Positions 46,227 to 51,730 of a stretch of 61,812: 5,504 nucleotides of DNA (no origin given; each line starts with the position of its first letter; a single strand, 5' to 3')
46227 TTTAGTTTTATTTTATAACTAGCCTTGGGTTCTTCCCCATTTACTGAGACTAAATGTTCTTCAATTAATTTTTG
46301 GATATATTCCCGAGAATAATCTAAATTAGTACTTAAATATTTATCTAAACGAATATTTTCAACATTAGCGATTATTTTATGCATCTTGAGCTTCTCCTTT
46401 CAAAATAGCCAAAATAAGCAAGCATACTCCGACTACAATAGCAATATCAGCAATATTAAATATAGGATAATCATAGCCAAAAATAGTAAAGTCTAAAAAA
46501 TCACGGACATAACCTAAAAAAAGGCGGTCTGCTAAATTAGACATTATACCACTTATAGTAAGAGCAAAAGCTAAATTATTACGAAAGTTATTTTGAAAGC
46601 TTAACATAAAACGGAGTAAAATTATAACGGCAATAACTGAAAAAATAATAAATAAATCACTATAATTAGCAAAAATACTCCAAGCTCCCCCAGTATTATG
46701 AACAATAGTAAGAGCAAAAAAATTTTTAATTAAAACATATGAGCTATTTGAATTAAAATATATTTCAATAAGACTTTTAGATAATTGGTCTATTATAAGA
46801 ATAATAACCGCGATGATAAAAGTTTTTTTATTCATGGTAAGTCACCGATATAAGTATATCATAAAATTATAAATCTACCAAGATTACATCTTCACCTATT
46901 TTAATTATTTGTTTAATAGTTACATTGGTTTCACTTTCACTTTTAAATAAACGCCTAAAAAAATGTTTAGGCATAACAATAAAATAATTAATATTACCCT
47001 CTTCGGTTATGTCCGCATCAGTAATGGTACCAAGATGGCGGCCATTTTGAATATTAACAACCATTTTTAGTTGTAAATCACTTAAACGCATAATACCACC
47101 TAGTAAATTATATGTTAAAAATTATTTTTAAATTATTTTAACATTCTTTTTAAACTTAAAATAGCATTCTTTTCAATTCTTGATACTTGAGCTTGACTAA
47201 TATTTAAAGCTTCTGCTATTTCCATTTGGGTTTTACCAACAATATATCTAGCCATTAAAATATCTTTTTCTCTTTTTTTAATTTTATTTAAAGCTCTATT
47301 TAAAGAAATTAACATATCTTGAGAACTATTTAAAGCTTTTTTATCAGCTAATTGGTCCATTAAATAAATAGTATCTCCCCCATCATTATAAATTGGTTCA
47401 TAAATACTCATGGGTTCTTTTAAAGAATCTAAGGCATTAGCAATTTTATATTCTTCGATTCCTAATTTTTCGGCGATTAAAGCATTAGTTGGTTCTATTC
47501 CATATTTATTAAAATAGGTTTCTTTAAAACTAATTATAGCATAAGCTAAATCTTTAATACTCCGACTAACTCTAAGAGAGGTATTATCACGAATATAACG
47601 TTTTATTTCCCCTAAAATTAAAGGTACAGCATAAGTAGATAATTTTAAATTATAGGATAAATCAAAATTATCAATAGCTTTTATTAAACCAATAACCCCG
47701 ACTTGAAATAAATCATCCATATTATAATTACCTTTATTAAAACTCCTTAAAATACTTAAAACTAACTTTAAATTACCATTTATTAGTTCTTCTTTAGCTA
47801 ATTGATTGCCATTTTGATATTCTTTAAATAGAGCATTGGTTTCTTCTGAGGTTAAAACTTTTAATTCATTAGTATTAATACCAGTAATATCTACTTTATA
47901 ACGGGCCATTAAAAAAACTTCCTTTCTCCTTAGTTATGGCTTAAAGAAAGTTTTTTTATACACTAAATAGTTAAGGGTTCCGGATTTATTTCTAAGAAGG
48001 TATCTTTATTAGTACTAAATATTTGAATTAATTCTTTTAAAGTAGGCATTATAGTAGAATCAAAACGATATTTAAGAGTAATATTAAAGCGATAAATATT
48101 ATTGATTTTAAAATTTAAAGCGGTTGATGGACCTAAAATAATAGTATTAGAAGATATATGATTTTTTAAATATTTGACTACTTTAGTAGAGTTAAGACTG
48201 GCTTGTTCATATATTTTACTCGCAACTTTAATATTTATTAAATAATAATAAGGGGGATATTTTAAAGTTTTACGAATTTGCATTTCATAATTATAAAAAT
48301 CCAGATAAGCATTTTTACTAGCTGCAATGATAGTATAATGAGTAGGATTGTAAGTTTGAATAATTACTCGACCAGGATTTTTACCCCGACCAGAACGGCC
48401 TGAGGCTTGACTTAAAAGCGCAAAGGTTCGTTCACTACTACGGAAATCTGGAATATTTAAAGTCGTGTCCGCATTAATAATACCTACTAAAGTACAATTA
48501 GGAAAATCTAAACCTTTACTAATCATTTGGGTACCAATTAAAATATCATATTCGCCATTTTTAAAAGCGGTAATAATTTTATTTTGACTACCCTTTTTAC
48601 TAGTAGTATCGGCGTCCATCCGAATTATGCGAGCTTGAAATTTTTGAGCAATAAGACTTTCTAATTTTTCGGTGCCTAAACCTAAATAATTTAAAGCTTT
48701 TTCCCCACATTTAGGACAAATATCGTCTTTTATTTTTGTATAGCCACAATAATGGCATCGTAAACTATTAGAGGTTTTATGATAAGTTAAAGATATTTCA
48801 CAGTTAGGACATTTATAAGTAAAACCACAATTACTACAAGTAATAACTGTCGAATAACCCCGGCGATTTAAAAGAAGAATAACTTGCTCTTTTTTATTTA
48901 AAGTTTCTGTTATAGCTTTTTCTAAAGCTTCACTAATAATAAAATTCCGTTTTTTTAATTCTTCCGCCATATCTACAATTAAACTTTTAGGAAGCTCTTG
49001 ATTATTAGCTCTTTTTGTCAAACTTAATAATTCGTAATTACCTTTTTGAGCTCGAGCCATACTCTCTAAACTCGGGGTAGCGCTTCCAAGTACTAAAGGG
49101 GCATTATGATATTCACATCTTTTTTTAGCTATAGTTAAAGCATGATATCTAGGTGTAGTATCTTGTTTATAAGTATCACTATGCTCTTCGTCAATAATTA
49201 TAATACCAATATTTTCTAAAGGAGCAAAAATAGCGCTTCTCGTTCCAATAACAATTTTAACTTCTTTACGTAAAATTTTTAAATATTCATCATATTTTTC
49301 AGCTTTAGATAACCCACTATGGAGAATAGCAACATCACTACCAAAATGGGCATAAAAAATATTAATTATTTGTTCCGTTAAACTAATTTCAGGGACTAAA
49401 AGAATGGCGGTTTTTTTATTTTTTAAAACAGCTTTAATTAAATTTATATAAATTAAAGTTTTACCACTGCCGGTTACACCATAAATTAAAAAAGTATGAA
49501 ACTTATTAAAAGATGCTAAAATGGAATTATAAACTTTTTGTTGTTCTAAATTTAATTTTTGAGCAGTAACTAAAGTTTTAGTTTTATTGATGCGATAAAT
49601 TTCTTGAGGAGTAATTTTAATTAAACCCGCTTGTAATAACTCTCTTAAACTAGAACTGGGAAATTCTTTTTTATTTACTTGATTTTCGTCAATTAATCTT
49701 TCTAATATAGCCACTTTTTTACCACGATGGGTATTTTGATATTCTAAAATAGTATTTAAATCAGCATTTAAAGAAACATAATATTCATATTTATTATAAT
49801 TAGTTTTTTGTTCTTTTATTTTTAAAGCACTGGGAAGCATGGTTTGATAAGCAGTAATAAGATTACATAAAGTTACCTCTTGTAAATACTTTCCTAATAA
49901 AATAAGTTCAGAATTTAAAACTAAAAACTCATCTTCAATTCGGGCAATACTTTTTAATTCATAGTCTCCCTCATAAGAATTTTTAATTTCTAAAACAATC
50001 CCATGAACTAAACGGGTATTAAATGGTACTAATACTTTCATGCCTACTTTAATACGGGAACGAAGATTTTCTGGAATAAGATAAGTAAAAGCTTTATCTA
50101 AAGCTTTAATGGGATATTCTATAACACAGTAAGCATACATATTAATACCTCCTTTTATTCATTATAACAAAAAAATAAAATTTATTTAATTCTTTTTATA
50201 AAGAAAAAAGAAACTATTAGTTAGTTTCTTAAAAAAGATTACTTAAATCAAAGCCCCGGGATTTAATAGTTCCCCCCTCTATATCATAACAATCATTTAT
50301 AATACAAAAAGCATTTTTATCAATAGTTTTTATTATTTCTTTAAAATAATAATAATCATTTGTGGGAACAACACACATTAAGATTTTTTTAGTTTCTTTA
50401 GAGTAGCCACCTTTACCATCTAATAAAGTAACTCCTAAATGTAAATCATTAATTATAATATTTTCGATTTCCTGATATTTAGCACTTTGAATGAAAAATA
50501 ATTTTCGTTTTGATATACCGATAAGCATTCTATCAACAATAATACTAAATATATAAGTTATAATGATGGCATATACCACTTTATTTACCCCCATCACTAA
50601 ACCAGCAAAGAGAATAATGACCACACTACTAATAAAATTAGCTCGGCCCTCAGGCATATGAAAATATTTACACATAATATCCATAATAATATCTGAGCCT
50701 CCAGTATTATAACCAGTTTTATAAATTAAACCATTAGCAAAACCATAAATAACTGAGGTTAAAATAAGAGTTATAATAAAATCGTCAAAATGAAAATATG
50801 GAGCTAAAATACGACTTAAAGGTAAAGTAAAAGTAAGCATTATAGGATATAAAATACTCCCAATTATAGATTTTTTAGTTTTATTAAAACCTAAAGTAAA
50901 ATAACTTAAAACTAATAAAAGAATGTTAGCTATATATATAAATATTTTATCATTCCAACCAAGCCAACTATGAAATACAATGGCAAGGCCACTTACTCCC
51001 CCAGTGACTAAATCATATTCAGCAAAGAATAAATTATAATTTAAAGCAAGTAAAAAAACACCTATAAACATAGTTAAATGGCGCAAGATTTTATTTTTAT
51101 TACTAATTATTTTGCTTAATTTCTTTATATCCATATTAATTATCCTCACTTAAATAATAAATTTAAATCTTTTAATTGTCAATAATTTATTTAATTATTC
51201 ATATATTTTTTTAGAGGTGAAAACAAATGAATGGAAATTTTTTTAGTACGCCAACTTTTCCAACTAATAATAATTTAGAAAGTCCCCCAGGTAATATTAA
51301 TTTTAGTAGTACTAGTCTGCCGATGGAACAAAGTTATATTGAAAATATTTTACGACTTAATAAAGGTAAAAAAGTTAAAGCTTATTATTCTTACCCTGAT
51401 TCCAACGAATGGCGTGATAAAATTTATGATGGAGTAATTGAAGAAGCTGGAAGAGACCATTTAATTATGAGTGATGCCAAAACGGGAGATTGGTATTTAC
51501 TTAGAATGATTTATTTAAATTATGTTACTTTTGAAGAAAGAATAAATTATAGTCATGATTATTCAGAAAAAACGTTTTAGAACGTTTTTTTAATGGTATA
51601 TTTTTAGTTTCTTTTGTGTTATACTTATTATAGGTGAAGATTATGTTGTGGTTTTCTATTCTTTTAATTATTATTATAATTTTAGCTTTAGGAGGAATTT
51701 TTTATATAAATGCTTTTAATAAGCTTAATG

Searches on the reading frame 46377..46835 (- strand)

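Call 103: search_protein_families(library=pfam, proteins=[window:46377-46835:-], max_evalue=0.01)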
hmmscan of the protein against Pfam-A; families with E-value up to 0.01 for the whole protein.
window:46377-46835:- (152 aa): 1 family
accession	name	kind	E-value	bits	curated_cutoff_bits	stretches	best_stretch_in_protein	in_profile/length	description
PF01252.23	Peptidase_A8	-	1.1e-34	120.1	25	1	8-145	1-141/142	Signal peptidase (SPase) II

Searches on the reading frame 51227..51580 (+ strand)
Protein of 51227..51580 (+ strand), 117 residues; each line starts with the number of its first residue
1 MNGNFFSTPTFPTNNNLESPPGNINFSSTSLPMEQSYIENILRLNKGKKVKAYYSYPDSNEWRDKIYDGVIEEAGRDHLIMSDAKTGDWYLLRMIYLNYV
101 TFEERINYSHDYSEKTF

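Call 103: search_protein_families(library=pfam, proteins=[window:51227-51580:+], max_evalue=0.01)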
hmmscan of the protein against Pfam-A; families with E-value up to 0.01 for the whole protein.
window:51227-51580:+ (117 aa): 1 family
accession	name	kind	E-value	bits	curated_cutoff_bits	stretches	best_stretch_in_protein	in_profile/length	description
PF09671.16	Spore_GerQ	-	1.4e-34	118.3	25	1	33-108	1-76/76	Spore coat protein (Spore_GerQ)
